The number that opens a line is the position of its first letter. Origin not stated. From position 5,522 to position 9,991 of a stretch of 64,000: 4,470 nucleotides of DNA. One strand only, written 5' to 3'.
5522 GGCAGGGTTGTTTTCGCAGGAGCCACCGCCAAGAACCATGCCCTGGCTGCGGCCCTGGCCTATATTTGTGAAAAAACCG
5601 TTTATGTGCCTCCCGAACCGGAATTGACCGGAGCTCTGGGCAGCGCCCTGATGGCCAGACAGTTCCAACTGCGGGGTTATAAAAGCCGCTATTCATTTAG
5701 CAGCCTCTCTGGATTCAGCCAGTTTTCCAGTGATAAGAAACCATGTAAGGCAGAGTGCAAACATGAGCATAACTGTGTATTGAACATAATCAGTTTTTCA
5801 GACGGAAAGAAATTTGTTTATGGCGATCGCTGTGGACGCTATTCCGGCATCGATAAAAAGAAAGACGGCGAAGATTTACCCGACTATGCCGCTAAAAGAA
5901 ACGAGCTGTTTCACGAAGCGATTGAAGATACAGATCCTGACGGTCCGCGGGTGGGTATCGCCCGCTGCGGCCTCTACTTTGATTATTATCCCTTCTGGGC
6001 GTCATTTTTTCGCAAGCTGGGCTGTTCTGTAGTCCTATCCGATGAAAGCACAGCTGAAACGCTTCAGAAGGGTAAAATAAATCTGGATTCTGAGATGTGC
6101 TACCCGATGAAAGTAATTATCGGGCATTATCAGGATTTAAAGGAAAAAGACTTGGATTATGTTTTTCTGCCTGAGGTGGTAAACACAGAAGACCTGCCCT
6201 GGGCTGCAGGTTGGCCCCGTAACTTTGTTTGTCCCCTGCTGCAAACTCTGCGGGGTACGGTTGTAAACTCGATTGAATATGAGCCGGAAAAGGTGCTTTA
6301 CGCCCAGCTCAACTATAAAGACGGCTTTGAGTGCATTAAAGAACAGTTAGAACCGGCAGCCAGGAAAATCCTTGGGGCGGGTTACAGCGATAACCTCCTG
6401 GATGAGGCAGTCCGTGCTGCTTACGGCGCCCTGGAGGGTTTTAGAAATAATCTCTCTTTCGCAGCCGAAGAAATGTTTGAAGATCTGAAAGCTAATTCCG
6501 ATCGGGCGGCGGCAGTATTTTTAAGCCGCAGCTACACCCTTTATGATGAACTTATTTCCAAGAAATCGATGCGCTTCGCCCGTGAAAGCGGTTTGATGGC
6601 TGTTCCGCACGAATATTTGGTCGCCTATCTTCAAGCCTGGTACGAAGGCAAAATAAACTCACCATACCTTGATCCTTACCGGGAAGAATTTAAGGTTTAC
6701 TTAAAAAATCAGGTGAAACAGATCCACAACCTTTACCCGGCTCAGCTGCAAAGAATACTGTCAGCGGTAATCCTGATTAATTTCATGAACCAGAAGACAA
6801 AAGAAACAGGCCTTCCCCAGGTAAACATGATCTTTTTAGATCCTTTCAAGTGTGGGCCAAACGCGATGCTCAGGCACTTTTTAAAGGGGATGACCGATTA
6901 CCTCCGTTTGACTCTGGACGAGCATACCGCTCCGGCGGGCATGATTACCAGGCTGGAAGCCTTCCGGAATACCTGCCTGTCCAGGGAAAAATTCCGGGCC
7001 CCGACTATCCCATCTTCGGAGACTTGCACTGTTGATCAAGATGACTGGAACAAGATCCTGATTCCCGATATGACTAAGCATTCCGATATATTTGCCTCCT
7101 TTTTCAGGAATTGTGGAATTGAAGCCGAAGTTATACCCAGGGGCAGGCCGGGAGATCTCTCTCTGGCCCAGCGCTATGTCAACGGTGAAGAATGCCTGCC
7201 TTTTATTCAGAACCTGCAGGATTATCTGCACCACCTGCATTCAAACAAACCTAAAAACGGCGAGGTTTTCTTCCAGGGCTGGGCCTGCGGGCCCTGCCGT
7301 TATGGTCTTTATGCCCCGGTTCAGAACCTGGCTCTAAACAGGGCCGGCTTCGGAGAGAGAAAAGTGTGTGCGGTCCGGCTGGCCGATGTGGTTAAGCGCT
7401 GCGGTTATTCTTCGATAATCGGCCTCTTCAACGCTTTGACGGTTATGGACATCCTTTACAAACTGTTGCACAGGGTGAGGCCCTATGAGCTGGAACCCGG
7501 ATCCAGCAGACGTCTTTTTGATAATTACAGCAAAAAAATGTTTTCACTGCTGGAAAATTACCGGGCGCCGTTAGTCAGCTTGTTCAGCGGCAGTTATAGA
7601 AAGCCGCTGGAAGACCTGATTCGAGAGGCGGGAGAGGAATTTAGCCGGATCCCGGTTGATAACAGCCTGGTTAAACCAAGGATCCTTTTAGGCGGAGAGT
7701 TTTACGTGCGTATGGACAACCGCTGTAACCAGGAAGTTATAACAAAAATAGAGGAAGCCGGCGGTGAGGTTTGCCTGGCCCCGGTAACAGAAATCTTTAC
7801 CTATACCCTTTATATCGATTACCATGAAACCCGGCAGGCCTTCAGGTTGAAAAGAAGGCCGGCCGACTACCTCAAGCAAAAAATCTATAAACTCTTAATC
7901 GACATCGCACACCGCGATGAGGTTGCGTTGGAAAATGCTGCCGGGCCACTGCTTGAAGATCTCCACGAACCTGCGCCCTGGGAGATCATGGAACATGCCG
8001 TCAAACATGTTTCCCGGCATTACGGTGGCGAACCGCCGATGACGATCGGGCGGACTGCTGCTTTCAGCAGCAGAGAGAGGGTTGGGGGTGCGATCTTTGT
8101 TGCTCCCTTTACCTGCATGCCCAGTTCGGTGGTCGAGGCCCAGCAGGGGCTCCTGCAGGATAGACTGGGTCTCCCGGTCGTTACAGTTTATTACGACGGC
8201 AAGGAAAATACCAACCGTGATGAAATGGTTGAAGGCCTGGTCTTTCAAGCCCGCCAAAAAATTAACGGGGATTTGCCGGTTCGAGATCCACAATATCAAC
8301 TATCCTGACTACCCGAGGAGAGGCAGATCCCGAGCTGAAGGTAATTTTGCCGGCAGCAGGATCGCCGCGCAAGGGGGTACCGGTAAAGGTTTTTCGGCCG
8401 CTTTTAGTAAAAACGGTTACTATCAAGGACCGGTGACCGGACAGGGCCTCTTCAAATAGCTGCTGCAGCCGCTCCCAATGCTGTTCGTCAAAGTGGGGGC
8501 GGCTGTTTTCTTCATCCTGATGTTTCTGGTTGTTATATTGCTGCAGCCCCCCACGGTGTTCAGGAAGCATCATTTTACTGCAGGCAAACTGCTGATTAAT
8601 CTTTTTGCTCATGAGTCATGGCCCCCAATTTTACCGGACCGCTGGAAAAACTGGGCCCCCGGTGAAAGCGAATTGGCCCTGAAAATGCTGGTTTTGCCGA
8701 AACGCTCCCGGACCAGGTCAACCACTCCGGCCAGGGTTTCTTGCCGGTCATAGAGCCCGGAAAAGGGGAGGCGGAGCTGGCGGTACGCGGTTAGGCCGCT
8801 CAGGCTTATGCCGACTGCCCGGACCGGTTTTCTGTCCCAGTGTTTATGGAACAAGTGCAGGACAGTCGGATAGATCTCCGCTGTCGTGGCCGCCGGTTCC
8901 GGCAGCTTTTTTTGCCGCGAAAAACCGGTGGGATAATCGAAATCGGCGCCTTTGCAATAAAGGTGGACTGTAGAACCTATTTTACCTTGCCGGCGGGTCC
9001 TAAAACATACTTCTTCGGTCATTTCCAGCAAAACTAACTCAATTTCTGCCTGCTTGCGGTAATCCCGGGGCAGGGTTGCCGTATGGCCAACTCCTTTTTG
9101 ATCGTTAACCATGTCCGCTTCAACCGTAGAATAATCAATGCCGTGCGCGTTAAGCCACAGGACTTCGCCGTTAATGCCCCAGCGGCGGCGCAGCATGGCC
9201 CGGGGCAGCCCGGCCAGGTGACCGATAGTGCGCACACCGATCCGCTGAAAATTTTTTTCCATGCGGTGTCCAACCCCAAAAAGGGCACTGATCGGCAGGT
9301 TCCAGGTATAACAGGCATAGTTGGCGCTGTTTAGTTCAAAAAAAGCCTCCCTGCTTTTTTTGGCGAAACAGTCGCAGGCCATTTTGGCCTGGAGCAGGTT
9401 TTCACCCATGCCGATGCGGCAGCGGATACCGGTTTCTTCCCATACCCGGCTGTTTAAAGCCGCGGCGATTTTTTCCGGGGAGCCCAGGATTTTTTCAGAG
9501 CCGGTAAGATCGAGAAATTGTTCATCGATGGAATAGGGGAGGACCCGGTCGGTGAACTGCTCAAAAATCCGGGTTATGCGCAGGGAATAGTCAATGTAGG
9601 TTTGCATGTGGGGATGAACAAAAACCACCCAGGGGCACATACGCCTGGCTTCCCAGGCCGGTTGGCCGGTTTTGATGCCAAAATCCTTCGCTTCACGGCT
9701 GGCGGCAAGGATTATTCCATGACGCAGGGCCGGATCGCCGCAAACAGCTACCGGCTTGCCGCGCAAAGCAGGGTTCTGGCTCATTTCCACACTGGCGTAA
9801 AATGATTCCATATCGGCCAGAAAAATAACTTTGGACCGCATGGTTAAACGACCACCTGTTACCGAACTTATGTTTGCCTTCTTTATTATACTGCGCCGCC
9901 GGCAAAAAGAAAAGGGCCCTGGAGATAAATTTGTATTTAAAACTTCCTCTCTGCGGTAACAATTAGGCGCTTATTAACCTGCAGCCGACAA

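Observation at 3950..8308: A 1452-aa protein that puts two activase-type ATPase domains and a dehydratase-component-like domain in one polypeptide, co-directional with a thiolase and an ornithine carbamoyltransferase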

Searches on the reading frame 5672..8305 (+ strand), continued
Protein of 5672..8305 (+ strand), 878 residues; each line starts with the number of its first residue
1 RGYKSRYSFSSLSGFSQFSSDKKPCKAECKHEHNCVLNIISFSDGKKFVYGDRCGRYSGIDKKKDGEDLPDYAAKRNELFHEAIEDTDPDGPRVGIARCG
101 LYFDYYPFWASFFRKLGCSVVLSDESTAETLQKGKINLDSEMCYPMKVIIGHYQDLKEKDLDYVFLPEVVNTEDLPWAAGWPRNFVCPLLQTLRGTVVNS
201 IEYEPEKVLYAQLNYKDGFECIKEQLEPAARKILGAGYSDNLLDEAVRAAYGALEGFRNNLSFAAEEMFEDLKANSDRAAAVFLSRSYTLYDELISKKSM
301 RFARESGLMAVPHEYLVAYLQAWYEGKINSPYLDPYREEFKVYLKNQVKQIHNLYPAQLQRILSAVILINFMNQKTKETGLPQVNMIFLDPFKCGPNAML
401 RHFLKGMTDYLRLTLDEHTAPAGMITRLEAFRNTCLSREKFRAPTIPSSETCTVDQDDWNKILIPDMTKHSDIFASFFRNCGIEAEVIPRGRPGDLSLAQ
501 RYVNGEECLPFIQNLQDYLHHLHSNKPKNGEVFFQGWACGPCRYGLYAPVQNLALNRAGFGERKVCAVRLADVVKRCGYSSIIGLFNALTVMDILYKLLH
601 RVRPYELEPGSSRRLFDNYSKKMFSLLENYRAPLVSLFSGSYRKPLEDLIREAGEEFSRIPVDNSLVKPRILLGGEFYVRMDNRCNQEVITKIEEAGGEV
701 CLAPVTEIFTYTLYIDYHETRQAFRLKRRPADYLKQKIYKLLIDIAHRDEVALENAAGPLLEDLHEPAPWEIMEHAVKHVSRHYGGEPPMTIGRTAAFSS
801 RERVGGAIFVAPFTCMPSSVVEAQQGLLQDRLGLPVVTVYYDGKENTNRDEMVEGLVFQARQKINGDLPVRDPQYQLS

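Call 104: list_cluster_members(proteins=[P0130, P0131, P0136, P0150, P0154, P0133, P0145, P0137, P0134, P0139])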
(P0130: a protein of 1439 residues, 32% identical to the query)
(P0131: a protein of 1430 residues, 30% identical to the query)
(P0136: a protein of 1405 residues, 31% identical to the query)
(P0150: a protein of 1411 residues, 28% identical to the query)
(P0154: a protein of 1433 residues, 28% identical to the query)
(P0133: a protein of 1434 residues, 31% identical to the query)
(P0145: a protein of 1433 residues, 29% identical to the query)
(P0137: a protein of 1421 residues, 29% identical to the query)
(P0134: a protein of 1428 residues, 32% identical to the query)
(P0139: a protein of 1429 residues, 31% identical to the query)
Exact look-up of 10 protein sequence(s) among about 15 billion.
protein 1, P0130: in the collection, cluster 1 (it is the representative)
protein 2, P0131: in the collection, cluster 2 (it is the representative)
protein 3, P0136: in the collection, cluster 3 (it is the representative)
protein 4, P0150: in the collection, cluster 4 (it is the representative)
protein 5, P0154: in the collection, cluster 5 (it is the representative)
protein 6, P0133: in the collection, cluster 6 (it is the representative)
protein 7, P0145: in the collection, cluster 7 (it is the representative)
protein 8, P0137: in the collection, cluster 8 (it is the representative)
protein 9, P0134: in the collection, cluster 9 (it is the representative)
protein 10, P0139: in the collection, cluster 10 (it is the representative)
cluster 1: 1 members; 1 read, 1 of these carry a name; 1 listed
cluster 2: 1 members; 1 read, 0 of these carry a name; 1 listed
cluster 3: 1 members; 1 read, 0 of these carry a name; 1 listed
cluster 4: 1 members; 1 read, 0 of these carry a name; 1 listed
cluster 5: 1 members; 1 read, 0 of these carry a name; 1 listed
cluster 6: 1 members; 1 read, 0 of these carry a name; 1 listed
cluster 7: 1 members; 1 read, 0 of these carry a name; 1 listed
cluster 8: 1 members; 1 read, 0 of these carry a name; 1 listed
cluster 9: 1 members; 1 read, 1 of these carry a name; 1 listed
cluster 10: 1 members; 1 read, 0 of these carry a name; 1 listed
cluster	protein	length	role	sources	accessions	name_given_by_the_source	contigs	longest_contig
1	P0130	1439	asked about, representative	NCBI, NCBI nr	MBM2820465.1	MAG: CoA-substrate-specific enzyme activase [Candidatus Berkelbacteria bacterium] | CoA-substrate-specific enzyme activase [Candidatus Berkelbacteria bacterium]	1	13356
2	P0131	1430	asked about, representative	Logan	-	-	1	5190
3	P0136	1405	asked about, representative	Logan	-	-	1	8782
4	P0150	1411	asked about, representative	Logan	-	-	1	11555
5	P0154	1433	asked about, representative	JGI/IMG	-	-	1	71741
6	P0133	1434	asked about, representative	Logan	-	-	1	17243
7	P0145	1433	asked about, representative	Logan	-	-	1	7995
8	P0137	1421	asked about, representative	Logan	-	-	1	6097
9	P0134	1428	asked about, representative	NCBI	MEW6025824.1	MAG: acyl-CoA dehydratase activase [Planctomycetota bacterium]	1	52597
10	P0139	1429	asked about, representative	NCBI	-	-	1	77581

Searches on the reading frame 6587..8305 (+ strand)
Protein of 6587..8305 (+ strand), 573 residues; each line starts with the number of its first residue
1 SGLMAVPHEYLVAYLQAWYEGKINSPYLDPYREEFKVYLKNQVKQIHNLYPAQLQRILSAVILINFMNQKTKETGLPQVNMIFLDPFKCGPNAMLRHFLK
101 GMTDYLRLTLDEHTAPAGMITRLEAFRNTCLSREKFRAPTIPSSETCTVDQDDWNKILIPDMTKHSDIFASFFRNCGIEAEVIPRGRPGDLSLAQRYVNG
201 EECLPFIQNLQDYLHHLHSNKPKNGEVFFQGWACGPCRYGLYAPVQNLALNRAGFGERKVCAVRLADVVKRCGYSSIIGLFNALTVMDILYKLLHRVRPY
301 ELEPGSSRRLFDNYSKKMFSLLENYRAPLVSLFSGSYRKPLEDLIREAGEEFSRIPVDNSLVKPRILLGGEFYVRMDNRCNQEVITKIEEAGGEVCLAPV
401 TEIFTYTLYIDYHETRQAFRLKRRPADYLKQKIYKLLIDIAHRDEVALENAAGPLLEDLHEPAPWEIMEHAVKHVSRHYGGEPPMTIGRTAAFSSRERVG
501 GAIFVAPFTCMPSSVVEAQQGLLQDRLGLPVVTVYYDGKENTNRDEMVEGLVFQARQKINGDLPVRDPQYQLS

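Call 19: search_protein_families(library=pfam, proteins=[window:6587-8305:+], max_evalue=10)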
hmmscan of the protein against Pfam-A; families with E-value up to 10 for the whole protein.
window:6587-8305:+ (573 aa): 1 family
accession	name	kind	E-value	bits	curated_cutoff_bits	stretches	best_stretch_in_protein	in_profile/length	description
PF09989.15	DUF2229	-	0.033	14.3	29.4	0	342-396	161-213/218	CoA enzyme activase uncharacterised domain (DUF2229)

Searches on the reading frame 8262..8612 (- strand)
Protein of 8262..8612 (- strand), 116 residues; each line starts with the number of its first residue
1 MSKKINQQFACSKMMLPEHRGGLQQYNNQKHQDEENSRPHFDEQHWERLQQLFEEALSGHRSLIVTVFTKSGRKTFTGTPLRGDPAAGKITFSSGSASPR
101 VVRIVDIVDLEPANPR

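Call 7: search_protein_families(library=ncbifam, proteins=[window:8262-8612:-], max_evalue=0.001)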
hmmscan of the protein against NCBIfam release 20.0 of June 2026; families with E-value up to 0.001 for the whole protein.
window:8262-8612:- (116 aa): 0 families

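Call 19: search_protein_families(library=pfam, proteins=[window:8262-8612:-], max_evalue=10)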
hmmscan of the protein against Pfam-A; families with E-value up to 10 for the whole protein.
window:8262-8612:- (116 aa): 2 families
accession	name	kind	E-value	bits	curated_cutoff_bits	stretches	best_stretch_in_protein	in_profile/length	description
PF08863.15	YolD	-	4.7e-10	39.9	27.5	1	15-110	1-93/94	YolD-like protein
PF21085.3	CusS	-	0.15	12.6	24.1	1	43-79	59-95/160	CusS sensor domain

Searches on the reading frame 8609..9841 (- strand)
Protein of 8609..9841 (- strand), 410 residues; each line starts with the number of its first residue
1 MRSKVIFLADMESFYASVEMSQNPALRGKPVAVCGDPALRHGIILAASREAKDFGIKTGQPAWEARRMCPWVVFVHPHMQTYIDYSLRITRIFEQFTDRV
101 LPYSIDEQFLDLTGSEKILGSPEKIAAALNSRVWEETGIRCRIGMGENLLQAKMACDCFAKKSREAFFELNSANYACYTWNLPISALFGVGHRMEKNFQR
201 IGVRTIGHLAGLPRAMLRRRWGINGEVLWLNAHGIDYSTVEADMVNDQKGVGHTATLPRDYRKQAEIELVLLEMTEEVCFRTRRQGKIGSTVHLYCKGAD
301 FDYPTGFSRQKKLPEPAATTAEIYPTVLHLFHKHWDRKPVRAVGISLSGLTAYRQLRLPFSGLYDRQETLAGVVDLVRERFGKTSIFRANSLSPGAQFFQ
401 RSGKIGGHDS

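Call 7: search_protein_families(library=ncbifam, proteins=[window:8609-9841:-], max_evalue=0.001)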
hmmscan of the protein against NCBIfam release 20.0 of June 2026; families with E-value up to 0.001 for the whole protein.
window:8609-9841:- (410 aa): 10 families
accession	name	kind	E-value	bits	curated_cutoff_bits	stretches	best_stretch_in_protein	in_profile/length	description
NF002848.0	PRK03103.1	subfamily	1.6e-162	540.6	381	1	2-408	2-408/410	DNA polymerase IV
NF002492.0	PRK01810.1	equivalog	8.9e-82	275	399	1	2-391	8-394/412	DNA polymerase IV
NF003015.0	PRK03858.1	subfamily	1.2e-69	235.3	367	1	5-392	8-386/399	DNA polymerase IV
NF002677.0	PRK02406.1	equivalog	1.5e-63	215.1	256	1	4-351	6-344/357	DNA polymerase IV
NF002751.0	PRK02794.1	equivalog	1.6e-62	211.8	371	1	10-393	44-419/425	DNA polymerase IV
NF002882.0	PRK03348.1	equivalog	7.7e-56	189.8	389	1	3-358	4-352/461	DNA polymerase IV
NF002883.0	PRK03352.1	equivalog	2.7e-52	178.1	330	1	3-347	4-339/347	DNA polymerase IV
NF010731.0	PRK14133.1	equivalog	8.2e-52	176.6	362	1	4-356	3-342/352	DNA polymerase IV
NF002292.0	PRK01216.1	equivalog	2.5e-30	105.7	339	1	5-354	2-343/351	DNA polymerase IV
NF002955.0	PRK03609.1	subfamily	2.2e-27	96.1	431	1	8-222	4-219/422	translesion error-prone DNA polymerase V subunit UmuC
